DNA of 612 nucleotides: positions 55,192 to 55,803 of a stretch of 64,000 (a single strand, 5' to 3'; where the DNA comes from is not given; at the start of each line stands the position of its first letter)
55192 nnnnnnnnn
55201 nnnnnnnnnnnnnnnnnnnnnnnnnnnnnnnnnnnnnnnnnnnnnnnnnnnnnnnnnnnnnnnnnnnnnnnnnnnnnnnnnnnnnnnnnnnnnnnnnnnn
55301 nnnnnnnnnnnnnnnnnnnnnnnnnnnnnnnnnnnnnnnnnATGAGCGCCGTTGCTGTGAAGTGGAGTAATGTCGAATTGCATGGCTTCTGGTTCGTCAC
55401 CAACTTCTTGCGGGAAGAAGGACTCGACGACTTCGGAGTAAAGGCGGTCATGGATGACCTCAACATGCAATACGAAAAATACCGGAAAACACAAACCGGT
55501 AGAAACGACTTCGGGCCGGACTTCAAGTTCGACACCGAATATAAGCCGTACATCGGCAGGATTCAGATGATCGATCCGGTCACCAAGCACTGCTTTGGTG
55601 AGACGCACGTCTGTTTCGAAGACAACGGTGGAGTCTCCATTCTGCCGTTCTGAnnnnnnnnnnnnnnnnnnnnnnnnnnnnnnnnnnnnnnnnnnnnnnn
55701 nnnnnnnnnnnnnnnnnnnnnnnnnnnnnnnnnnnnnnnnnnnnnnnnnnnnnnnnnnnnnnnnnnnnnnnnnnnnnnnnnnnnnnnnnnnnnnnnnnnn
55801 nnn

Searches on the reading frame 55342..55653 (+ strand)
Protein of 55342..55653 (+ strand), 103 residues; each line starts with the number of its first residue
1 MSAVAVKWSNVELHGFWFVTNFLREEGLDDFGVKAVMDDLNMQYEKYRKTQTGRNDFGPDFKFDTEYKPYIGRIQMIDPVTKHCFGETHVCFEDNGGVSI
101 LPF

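Call 94: find_related_loci(query=window:55342-55653:+, collection=viral_contigs, flank=1500)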
Query window:55342-55653:+ (103 aa) in viral_contigs; peptide patterns used: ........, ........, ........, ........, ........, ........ (x = any residue, [..] = any of these).
14 stretches matched a pattern; 1 encode a relative of the query (tblastn E <= 1e-3); 1 distinct loci.
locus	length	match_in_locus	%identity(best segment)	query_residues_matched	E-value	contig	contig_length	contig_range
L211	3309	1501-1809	100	1-103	3e-71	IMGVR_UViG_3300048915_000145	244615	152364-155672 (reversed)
